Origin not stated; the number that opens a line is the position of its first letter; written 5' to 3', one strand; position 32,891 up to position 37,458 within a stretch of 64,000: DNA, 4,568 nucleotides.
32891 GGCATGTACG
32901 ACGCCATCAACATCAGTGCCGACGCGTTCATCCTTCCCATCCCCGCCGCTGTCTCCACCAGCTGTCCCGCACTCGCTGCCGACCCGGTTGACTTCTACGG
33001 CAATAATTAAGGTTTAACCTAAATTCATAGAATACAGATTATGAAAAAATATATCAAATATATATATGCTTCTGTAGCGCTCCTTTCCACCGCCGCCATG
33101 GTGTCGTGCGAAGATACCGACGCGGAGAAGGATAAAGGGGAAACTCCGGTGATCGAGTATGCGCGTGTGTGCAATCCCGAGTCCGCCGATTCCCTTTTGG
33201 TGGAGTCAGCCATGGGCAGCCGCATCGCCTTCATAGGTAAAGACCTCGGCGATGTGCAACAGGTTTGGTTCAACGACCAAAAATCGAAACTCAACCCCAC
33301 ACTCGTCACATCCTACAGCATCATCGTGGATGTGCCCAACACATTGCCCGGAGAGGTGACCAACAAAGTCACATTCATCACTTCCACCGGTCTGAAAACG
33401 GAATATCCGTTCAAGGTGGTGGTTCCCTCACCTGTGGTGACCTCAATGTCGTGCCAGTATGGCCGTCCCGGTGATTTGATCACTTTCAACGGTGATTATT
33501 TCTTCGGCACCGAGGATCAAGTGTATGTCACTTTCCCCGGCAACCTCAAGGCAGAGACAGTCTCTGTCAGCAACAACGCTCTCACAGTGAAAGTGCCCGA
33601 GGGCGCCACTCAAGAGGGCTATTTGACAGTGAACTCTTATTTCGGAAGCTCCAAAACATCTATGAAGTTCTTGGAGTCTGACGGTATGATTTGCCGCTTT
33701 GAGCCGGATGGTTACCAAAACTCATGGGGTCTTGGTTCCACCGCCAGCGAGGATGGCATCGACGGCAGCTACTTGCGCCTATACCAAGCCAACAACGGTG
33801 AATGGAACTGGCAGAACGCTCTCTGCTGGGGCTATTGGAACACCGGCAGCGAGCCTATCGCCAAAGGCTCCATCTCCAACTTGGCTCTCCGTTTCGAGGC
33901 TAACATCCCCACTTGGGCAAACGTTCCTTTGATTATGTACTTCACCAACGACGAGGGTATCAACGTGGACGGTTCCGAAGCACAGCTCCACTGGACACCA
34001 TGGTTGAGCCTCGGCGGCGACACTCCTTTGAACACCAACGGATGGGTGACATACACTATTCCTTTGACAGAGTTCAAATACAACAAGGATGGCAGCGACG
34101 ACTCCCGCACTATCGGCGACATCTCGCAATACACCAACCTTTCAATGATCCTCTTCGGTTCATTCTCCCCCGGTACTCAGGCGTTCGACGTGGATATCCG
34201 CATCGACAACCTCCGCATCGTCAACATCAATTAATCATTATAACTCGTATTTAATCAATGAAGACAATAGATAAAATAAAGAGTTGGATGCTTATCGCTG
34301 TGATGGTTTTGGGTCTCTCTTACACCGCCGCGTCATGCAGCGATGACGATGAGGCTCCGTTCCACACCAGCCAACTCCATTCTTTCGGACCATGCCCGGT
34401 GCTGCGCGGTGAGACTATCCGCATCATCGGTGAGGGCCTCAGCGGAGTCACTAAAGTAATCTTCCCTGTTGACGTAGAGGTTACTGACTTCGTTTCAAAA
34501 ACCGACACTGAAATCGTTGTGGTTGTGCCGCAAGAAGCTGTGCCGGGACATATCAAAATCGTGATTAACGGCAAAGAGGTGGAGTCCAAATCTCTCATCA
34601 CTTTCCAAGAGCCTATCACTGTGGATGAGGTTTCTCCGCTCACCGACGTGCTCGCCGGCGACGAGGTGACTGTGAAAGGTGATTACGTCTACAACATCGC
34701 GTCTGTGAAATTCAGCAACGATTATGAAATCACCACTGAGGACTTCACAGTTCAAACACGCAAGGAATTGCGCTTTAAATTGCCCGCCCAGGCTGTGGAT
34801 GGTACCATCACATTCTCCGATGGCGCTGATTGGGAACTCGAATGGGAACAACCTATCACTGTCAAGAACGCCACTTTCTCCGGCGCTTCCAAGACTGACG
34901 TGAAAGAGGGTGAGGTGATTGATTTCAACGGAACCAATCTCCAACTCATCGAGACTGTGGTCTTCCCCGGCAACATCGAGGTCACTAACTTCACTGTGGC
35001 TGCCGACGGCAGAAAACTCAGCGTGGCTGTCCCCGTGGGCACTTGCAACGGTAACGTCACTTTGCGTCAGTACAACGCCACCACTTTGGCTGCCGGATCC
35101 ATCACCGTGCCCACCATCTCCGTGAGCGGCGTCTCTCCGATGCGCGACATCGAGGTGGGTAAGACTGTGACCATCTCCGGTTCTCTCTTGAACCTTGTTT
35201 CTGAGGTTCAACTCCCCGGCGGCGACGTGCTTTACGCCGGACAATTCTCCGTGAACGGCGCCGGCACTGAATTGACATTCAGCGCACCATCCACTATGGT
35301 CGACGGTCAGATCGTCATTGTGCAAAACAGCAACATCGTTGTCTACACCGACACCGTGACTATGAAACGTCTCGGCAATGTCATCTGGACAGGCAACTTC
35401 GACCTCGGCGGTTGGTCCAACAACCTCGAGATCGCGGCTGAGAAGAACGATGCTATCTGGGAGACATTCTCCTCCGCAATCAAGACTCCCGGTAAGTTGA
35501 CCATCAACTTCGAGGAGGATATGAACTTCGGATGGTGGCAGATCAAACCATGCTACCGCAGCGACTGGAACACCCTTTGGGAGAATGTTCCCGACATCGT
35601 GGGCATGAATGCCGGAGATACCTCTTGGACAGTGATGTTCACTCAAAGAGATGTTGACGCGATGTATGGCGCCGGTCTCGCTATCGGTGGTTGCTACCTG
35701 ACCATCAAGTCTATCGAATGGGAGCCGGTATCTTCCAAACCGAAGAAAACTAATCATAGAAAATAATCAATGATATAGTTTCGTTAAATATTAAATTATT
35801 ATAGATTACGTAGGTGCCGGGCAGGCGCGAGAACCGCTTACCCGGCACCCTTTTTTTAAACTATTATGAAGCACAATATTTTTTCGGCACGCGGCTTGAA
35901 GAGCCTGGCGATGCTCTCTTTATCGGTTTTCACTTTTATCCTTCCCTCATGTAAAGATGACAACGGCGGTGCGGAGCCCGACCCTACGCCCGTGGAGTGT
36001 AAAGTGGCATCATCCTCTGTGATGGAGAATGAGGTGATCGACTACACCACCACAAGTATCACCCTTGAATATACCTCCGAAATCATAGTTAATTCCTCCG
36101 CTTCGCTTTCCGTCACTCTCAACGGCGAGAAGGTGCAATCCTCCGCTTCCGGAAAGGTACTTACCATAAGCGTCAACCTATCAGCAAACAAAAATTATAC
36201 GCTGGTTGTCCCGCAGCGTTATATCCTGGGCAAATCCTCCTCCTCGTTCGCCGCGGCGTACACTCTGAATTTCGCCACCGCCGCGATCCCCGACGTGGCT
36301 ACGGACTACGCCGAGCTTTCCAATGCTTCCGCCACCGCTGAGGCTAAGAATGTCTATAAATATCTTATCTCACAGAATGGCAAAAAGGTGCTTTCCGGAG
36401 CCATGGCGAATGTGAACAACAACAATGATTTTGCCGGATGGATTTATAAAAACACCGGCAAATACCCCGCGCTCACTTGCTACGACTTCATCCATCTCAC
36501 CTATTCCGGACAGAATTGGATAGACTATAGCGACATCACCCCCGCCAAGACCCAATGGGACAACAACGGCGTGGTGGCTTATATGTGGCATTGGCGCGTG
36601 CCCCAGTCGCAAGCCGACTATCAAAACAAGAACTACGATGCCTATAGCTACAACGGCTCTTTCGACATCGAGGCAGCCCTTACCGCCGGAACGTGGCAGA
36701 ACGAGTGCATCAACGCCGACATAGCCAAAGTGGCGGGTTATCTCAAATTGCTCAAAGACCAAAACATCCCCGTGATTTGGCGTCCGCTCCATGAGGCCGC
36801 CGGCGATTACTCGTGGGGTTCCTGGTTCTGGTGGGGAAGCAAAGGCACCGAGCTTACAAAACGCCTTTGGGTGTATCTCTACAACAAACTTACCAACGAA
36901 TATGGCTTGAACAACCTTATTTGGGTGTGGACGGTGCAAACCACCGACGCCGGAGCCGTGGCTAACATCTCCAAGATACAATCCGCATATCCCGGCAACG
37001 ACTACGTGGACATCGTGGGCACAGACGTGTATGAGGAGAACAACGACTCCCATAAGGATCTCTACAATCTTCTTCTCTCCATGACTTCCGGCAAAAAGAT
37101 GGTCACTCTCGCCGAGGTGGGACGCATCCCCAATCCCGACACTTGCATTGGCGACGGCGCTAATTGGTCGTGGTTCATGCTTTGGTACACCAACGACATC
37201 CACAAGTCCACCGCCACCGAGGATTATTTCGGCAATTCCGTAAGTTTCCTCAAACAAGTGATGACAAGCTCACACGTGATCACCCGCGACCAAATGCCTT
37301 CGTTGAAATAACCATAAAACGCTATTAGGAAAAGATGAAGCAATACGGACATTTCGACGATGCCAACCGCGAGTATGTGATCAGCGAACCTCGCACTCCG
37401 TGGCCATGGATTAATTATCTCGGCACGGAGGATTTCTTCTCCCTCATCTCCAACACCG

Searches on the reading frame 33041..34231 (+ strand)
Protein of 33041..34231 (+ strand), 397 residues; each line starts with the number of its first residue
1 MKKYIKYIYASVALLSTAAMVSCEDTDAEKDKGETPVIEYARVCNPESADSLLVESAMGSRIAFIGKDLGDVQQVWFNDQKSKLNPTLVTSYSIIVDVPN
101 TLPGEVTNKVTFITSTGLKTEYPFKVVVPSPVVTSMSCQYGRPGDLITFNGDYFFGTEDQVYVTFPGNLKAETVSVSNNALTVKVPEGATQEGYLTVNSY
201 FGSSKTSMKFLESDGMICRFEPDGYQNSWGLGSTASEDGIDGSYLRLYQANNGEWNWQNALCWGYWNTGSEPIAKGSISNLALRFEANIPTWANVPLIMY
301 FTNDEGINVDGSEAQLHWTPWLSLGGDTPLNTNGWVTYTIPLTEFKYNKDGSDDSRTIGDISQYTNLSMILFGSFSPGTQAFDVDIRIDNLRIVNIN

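Call 15: search_protein_families(library=pfam, proteins=[window:33041-34231:+], max_evalue=0.001)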
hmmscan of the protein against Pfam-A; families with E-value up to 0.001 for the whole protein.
window:33041-34231:+ (397 aa): 2 families
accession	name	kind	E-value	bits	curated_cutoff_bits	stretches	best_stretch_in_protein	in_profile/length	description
PF18329.7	SGBP_B_XBD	-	1.8e-32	113.4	26.4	1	213-394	4-185/186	Surface glycan-binding protein B xyloglucan binding domain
PF01833.30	TIG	-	3.7e-11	43.3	20.9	1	131-199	1-70/84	IPT/TIG domain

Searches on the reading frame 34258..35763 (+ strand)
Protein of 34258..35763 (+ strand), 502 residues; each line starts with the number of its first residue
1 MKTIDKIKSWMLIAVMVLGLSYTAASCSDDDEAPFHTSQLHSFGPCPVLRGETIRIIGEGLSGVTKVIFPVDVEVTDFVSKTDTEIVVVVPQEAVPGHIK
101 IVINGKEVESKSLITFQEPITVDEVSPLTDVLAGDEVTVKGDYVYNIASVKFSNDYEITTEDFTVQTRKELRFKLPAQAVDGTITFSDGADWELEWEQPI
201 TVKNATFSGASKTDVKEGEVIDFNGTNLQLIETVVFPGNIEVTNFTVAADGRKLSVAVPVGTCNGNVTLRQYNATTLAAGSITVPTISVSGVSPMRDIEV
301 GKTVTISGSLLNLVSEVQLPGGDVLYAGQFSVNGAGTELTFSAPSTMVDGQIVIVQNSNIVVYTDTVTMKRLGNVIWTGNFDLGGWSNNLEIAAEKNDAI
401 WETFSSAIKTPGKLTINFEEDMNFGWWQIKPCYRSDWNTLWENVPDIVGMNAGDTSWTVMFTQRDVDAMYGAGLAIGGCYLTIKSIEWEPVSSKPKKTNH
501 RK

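Call 15: search_protein_families(library=pfam, proteins=[window:34258-35763:+], max_evalue=0.001)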
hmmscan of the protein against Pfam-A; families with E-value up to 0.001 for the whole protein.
window:34258-35763:+ (502 aa): 1 family
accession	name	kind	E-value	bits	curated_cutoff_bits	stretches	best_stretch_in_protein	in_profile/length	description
PF09099.16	Qn_am_d_aIII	-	0.00032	21.4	22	1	53-109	19-75/82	Quinohemoprotein amine dehydrogenase, alpha subunit domain III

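Call 45: search_protein_families(library=ncbifam, proteins=[window:34258-35763:+], max_evalue=0.001)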
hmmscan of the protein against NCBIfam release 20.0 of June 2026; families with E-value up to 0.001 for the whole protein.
window:34258-35763:+ (502 aa): 0 families

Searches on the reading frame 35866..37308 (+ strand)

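Call 15: search_protein_families(library=pfam, proteins=[window:35866-37308:+], max_evalue=0.001)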
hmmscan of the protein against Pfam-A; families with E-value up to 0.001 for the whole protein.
window:35866-37308:+ (481 aa): 1 family
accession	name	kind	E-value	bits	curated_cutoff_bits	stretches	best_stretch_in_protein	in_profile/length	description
PF02156.21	Glyco_hydro_26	-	2e-56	192.1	20.2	1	153-475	2-310/311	Glycosyl hydrolase family 26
